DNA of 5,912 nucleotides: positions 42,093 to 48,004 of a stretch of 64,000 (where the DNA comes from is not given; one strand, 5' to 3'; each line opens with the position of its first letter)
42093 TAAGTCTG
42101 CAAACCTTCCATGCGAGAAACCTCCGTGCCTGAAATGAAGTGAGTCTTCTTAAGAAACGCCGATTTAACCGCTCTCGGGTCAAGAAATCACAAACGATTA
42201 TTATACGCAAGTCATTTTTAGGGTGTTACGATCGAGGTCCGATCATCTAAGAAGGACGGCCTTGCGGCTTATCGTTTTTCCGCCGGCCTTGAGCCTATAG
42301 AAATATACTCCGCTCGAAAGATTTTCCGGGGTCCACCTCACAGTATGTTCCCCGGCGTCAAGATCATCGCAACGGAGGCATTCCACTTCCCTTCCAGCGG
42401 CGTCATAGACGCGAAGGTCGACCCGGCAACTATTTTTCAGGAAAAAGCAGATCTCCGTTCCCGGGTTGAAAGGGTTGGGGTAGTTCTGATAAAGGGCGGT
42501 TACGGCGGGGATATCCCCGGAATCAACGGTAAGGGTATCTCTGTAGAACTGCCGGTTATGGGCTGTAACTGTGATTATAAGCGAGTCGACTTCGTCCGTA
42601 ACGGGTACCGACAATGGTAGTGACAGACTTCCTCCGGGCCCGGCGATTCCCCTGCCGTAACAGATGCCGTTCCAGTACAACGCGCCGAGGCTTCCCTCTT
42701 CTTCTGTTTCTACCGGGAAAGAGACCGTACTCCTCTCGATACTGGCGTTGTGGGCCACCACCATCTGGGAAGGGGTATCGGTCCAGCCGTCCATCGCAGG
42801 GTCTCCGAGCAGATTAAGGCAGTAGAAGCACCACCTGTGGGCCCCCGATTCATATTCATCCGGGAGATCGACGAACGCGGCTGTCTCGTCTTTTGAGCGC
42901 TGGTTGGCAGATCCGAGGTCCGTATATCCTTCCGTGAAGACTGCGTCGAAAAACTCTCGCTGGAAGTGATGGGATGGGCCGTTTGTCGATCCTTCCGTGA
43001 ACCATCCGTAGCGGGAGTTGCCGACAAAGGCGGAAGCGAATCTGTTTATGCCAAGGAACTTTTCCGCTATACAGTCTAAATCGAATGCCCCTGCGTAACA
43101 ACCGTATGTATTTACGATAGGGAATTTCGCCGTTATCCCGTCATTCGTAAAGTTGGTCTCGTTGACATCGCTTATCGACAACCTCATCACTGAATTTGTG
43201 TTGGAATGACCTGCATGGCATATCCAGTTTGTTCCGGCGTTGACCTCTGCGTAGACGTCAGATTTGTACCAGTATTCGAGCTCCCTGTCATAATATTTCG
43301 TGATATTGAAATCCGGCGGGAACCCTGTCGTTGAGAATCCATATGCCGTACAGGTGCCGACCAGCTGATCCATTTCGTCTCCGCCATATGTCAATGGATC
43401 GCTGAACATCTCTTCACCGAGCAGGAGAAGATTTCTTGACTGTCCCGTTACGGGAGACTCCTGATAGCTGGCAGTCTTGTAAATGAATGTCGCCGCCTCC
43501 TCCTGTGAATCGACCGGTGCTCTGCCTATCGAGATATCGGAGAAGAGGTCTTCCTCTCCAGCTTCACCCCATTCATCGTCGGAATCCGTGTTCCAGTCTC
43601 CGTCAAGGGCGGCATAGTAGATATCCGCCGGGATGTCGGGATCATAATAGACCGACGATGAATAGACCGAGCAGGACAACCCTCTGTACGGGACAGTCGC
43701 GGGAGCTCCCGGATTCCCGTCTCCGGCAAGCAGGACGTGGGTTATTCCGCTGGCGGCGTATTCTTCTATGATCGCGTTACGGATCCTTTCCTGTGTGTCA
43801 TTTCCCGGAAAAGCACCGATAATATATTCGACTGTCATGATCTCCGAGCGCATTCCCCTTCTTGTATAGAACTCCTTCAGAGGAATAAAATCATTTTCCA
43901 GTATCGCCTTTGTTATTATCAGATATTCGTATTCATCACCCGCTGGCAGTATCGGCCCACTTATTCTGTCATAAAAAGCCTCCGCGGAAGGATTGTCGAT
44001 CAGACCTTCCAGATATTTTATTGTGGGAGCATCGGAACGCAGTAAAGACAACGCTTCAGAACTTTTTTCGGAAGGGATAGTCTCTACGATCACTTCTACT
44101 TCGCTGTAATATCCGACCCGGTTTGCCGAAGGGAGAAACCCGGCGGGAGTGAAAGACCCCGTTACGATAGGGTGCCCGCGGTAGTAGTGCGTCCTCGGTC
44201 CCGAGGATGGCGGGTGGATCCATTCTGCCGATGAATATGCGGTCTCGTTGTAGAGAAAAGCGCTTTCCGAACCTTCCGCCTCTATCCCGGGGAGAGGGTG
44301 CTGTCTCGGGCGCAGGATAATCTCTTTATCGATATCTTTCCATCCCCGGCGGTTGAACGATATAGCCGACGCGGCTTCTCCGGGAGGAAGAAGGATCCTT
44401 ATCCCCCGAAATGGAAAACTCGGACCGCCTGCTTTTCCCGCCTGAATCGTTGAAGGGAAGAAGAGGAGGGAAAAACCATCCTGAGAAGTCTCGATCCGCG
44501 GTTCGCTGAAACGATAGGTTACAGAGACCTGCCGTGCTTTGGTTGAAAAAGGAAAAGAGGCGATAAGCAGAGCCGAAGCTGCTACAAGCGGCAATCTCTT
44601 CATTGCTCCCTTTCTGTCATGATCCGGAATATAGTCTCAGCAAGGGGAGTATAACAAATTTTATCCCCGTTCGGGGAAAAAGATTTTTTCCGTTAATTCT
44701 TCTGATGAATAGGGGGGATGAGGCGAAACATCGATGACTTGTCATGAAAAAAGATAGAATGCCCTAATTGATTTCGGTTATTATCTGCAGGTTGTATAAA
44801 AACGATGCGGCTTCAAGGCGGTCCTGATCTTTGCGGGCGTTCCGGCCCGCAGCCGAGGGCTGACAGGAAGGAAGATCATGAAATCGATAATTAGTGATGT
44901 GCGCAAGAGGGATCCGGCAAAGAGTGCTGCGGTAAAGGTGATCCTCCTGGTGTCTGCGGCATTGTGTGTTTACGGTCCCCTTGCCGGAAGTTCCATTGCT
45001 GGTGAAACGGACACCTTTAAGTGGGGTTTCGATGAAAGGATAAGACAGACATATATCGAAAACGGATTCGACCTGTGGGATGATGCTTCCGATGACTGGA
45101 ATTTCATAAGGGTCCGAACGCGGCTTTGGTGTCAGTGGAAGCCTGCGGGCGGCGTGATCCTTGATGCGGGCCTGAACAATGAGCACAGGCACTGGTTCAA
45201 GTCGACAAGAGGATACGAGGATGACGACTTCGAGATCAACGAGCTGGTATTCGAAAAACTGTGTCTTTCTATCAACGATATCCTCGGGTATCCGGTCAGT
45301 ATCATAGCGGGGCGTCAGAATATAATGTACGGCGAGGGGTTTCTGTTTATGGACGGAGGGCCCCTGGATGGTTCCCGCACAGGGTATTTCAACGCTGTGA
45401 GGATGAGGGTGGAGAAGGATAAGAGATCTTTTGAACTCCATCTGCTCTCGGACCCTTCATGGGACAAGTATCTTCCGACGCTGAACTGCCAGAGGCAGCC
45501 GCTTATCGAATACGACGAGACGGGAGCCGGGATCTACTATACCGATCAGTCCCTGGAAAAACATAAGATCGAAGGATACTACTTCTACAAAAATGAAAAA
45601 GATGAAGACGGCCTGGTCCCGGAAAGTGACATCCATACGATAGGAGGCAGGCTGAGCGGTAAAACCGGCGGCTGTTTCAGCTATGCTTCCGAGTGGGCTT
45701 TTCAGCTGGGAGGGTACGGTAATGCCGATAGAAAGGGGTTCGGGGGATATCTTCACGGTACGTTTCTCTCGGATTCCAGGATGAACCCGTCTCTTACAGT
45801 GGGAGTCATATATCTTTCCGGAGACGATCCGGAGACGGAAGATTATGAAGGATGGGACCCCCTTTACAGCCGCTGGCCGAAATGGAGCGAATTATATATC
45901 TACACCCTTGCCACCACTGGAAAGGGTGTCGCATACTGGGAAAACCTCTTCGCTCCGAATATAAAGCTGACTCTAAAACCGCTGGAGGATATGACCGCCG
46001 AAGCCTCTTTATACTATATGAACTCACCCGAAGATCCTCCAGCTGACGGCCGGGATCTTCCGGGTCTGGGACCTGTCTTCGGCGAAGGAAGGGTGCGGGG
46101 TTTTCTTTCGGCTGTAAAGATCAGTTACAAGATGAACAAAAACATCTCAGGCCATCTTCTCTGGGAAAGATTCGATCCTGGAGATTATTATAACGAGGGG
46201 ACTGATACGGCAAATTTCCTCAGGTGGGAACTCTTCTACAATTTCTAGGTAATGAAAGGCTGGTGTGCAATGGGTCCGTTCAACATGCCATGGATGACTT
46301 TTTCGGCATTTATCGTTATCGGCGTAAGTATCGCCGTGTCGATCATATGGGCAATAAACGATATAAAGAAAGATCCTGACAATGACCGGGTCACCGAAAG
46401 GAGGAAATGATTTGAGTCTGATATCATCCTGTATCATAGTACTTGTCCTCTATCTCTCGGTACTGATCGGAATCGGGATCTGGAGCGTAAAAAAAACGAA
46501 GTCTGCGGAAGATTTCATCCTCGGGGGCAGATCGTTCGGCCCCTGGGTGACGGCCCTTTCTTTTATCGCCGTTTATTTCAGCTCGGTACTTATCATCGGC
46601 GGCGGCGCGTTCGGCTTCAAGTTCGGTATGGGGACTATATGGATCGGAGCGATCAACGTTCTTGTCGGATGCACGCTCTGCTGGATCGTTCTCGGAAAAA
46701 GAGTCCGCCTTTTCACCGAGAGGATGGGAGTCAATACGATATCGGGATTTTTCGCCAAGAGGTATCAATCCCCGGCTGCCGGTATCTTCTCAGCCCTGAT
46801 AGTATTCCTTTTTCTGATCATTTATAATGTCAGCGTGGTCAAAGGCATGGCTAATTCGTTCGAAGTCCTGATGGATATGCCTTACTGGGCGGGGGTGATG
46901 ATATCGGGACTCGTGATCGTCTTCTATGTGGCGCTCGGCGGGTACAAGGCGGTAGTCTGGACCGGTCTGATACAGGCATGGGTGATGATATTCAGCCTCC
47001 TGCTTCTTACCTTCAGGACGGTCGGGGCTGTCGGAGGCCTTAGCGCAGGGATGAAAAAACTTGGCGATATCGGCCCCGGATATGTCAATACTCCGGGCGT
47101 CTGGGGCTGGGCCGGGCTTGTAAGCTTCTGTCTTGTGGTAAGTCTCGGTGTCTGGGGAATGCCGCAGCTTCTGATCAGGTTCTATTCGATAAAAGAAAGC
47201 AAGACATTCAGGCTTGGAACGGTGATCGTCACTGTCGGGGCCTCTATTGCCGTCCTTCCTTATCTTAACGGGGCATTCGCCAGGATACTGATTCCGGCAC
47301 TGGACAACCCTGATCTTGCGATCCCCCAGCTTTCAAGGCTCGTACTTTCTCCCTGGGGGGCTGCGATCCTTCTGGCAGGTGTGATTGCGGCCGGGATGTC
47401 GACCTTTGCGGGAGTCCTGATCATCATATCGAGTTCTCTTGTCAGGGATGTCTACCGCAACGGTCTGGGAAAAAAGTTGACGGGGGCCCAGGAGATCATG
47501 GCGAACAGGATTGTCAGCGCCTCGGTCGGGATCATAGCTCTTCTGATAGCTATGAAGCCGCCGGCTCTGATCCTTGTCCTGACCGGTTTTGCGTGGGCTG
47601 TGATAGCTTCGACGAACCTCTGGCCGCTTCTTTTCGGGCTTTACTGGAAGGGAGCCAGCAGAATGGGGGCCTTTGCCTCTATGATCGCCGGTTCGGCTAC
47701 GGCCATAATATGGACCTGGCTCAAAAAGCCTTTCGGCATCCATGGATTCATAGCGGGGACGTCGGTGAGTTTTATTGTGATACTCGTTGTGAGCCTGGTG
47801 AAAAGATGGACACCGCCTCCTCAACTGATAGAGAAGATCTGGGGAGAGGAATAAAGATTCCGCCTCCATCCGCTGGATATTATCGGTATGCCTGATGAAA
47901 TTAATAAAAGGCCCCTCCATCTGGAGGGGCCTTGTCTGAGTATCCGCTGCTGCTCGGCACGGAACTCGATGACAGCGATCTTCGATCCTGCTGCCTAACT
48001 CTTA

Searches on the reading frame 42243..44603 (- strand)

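Call 7: search_protein_families(library=ncbifam, proteins=[window:42243-44603:-], max_evalue=0.001)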
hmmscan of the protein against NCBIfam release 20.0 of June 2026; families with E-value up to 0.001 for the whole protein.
window:42243-44603:- (786 aa): 5 families
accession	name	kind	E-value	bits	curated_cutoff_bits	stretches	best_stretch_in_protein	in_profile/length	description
NF033707.1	T9SS_sortase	equivalog_domain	2.4e-18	65.2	420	1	222-605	364-731/1095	type IX secretion system sortase PorU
NF052324.1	PorU_rel_Nterm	equivalog_domain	3.1e-09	35.6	450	1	351-607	522-766/879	putative type IX secretion system sortase PorU2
TIGR04183.1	Por_Secre_tail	domain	9e-09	35.2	23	1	708-782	2-69/72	T9SS type A sorting domain-containing protein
NF052323.1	T9SSA_dep_M6i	equivalog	1.1e-07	30.3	600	1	707-774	960-1027/1043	T9SS-dependent M6-like inactivated metalloprotease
NF038113.1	T9SSA_dep_M36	equivalog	2.4e-05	22.7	885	1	703-783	791-867/869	T9SS-dependent M36 family metallopeptidase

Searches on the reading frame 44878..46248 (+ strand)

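Call 10: search_protein_families(library=ncbifam, proteins=[window:44878-46248:+])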
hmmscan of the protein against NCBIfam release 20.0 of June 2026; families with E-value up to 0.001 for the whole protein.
window:44878-46248:+ (456 aa): 0 families

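Call 49: search_protein_families(library=pfam, proteins=[window:44878-46248:+], max_evalue=0.01)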
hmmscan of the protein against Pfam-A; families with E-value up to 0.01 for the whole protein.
window:44878-46248:+ (456 aa): 1 family
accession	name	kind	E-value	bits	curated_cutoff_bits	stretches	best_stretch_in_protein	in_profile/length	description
PF13372.12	Alginate_exp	-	1.5e-15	57.3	25.2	1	116-445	69-388/395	Alginate export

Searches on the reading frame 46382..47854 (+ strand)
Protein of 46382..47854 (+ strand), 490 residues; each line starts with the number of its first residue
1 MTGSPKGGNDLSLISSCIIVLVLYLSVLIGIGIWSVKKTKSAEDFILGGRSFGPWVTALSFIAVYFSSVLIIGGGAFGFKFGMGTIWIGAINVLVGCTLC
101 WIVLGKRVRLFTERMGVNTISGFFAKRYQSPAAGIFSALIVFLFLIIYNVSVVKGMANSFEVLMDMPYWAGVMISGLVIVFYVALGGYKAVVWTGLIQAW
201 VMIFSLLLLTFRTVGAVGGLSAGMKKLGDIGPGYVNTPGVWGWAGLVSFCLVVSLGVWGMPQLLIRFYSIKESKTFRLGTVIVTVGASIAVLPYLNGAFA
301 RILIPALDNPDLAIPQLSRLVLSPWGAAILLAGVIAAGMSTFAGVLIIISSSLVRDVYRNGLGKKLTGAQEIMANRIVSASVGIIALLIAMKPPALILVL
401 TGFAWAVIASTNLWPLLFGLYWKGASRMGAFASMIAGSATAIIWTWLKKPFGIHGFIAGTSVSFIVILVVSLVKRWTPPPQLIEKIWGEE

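Call 10: search_protein_families(library=ncbifam, proteins=[window:46382-47854:+])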
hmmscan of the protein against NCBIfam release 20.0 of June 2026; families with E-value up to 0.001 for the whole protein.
window:46382-47854:+ (490 aa): 10 families
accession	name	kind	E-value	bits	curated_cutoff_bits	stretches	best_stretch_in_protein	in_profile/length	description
TIGR02119.1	panF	equivalog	2.9e-74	250.8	328.05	1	17-474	3-468/471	sodium/pantothenate symporter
TIGR02121.1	Na_Pro_sym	equivalog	2.8e-70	237.4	515.5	1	17-475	3-470/488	sodium/proline symporter PutP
TIGR00813.1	sss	superfamily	9.5e-54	183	184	1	45-437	1-411/411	sodium/solute symporter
NF011948.0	PRK15419.1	equivalog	6.4e-46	157.2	955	1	17-475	7-474/502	sodium/proline symporter PutP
TIGR03648.1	Na_symport_lg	subfamily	9.2e-33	113.5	320.75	2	313-454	351-490/547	VC_2705 family sodium/solute symporter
NF058657.1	MncbAcdTpMctC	equivalog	7.3e-26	90.7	670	1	18-445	9-453/527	monocarboxylic acid transporter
NF009135.0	PRK12488.1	subfamily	6.4e-20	71.2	850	1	15-447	32-478/549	cation/acetate symporter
NF006903.2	PRK09395.1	subfamily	2.2e-19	69.3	750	1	16-449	36-483/552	cation/acetate symporter ActP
NF007790.0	PRK10484.1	equivalog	1e-17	64.2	401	1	18-473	6-478/527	solute:sodium symporter family transporter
TIGR02711.1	symport_actP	equivalog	2.8e-14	52.8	1099.25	1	16-445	33-476/549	cation/acetate symporter ActP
